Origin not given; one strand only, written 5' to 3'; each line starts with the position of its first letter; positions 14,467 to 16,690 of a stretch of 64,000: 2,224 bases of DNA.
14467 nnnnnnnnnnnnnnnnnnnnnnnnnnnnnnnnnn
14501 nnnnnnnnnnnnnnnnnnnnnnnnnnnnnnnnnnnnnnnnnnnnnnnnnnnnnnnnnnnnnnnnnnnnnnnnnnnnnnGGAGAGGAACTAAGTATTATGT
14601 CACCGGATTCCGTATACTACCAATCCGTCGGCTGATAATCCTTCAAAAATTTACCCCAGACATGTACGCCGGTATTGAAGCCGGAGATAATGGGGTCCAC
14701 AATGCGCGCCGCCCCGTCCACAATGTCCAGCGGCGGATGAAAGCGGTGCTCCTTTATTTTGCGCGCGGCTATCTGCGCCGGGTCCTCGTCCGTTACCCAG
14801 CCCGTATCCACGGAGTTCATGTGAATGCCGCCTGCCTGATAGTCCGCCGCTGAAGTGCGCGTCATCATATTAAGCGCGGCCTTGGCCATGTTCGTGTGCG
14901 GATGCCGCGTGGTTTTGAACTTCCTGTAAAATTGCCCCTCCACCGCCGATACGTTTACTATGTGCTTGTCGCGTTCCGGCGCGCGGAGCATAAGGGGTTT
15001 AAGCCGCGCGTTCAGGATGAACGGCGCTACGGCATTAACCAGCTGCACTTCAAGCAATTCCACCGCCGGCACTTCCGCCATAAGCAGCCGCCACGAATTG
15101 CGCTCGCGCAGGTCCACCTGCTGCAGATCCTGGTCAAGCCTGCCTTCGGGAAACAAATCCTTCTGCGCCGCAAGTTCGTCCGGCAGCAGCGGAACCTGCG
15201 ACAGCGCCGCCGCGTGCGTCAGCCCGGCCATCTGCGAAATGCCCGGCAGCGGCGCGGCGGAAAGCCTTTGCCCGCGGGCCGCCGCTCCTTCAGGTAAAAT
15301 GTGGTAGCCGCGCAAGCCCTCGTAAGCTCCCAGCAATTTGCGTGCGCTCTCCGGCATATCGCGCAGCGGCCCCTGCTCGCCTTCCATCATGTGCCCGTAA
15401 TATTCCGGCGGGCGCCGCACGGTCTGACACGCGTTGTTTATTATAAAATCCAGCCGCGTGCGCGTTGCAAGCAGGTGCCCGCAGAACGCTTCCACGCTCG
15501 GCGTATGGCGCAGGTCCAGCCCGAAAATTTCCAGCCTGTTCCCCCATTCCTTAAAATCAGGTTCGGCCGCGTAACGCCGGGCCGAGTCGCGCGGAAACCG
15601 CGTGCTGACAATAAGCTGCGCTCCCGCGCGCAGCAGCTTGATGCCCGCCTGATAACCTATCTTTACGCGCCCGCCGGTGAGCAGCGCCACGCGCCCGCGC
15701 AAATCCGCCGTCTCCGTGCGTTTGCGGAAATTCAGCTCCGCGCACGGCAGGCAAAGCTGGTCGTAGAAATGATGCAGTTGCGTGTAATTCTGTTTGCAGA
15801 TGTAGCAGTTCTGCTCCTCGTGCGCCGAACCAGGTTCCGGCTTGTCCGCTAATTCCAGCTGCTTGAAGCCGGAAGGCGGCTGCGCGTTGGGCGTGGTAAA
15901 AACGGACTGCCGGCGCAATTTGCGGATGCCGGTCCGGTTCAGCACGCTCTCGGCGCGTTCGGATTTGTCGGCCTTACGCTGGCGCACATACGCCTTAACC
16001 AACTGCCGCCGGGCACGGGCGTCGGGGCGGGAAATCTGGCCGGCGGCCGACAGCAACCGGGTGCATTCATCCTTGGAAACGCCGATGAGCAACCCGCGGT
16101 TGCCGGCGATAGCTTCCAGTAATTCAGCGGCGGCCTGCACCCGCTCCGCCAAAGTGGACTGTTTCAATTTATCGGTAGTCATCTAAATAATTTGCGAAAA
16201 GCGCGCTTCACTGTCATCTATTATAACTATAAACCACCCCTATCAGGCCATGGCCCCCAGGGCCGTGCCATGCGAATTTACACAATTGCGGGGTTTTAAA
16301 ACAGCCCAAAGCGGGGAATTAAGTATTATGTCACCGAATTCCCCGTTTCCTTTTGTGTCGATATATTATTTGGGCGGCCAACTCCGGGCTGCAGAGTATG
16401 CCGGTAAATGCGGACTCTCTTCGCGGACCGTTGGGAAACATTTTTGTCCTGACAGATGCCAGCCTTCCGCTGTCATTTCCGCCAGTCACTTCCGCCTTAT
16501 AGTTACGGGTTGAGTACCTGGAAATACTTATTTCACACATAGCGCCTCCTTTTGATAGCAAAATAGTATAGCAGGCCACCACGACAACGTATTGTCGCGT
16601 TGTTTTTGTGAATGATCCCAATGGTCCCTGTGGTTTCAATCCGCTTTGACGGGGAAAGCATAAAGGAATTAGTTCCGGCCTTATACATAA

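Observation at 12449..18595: Cassette-like accessory segment between tRNA-Cys and the ABC-F gene, partitioned by a repeated multi-palindrome module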

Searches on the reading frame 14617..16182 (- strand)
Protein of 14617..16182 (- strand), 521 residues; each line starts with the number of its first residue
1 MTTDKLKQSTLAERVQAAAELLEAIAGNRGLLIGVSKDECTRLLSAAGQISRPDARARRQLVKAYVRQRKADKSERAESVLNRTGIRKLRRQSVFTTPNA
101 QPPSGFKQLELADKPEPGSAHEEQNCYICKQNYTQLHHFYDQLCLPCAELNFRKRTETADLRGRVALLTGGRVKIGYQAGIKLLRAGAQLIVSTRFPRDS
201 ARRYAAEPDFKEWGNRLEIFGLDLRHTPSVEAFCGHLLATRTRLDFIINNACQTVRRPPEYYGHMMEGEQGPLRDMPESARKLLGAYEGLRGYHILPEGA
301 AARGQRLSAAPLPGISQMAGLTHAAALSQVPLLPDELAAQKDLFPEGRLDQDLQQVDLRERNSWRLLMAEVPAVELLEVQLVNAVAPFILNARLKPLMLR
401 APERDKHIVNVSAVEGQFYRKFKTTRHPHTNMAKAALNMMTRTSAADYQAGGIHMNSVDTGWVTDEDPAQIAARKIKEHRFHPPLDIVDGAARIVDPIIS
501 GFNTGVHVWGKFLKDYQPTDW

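Call 7: search_protein_families(library=pfam, proteins=[window:14617-16182:-], max_evalue=0.01)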
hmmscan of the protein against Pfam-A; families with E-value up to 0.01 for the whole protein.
window:14617-16182:- (521 aa): 2 families
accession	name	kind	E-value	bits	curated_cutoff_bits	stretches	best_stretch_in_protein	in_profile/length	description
PF00106.31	adh_short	-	4.3e-13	49.6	26.6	2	165-255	2-89/195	short chain dehydrogenase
PF13561.12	adh_short_C2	-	8.5e-12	45.6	27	1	370-472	91-185/236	Enoyl-(Acyl carrier protein) reductase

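Call 8: search_protein_families(library=padloc, proteins=[window:14617-16182:-], max_evalue=0.01)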
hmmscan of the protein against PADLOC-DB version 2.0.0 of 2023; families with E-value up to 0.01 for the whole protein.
window:14617-16182:- (521 aa): 0 families

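Call 9: search_protein_families(library=ncbifam, proteins=[window:14617-16182:-], max_evalue=0.01)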
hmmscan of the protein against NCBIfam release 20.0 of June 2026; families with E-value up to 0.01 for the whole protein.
window:14617-16182:- (521 aa): 118 families (the best 25 are shown)
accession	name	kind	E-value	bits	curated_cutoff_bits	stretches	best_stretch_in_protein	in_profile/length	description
NF004778.0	PRK06124.1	equivalog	7.3e-18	64.9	303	2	158-258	6-103/256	SDR family oxidoreductase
NF006070.0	PRK08213.1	subfamily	5.9e-16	58.8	279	2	157-259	6-105/259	gluconate 5-dehydrogenase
NF006121.0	PRK08265.1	subfamily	7.7e-14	51.8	294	2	381-463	109-184/263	short chain dehydrogenase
NF005893.0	PRK07856.1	equivalog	4.1e-13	49.2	255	1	157-252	3-86/255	SDR family oxidoreductase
NF004845.0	PRK06196.1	subfamily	1.5e-12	47.5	414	1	158-252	24-111/320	oxidoreductase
NF005539.0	PRK07201.1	equivalog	1.6e-12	47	549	1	151-257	358-461/657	SDR family oxidoreductase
NF006693.0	PRK09242.1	equivalog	2.5e-12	46.5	328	2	378-463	115-193/258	SDR family oxidoreductase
NF005559.1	PRK07231.1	subfamily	5.8e-12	45.6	215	2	161-256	2-93/249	glucose 1-dehydrogenase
NF005488.0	PRK07097.1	equivalog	7.3e-12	44.9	369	2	365-476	100-205/266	gluconate 5-dehydrogenase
NF004521.0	PRK05866.1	equivalog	2e-11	43.5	368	1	150-258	27-132/294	SDR family oxidoreductase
NF006598.0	PRK09135.1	equivalog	2.1e-11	43.9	288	2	163-253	6-95/249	pteridine reductase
NF004847.0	PRK06198.1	subfamily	1e-10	41.3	240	2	382-473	115-201/269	oxidoreductase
NF004791.0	PRK06138.1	equivalog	1.6e-10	40.7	312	1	160-253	2-91/252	SDR family oxidoreductase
NF005873.0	PRK07814.1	equivalog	2.2e-10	40.4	346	2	161-256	8-100/263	SDR family oxidoreductase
NF005446.0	PRK07035.1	equivalog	6.4e-10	38.7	373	1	155-270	3-110/255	SDR family oxidoreductase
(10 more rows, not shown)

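Call 10: find_encoding_contigs(protein=window:14617-16182:-, flank=10000, max_places=10)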
Protein window:14617-16182:- (521 aa): no gene with exactly this product is on record in the collection.

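Call 24: find_encoding_contigs(protein=window:14617-16140:-, flank=10000, max_places=10)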
Protein window:14617-16140:- (507 aa): 12 contigs read that carry it; 3 places shown.
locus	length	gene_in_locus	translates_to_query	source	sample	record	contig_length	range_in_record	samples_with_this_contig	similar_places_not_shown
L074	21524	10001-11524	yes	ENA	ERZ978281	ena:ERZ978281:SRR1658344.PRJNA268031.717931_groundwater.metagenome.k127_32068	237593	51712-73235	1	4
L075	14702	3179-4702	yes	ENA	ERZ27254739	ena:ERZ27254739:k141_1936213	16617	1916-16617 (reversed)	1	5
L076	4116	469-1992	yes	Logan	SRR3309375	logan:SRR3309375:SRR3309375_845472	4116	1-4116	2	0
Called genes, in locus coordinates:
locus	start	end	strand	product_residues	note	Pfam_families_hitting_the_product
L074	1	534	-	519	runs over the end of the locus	PF00202:Aminotran_3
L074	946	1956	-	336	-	PF07661:MORN_2 (faint)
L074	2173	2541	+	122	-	-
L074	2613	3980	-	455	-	-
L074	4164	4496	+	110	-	PF14357:DUF4404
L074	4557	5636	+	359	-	PF01795:Methyltransf_5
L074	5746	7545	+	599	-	PF03193:RsgA_GTPase (faint), PF13476:AAA_23 (faint), PF13555:AAA_29 (faint), PF00005:ABC_tran, PF02463:SMC_N (faint), PF13304:AAA_21 (faint), PF13521:AAA_28 (faint), PF00005:ABC_tran, +1 more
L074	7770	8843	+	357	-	PF17761:DUF1016_N, PF06250:YhcG_C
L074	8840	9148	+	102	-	-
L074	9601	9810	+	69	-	-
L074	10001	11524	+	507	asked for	PF00106:adh_short (weak), PF13561:adh_short_C2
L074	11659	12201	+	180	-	PF10543:ORF6N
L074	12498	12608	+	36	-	-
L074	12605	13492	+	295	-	PF00037:Fer4, PF12837:Fer4_6, PF13237:Fer4_10, PF14697:Fer4_21 (weak), PF25160:LdpA_Fe-S-bd (faint), PF12838:Fer4_7 (weak), PF13187:Fer4_9 (weak), PF27217:AF_0155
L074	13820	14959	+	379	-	PF00155:Aminotran_1_2, PF01041:DegT_DnrJ_EryC1 (weak), PF01053:Cys_Met_Meta_PP (weak)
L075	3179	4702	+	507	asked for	PF00106:adh_short (weak), PF13561:adh_short_C2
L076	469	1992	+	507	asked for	PF00106:adh_short (weak), PF13561:adh_short_C2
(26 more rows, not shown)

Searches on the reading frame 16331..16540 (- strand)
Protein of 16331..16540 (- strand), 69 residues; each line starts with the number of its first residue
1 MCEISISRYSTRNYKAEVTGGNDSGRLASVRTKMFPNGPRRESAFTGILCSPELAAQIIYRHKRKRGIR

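Call 7: search_protein_families(library=pfam, proteins=[window:16331-16540:-], max_evalue=0.01)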
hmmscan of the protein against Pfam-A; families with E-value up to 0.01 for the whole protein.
window:16331-16540:- (69 aa): 0 families

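Call 8: search_protein_families(library=padloc, proteins=[window:16331-16540:-], max_evalue=0.01)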
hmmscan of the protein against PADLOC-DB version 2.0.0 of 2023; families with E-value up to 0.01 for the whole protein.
window:16331-16540:- (69 aa): 0 families

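Call 9: search_protein_families(library=ncbifam, proteins=[window:16331-16540:-], max_evalue=0.01)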
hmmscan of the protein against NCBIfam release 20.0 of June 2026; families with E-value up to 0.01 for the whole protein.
window:16331-16540:- (69 aa): 0 families
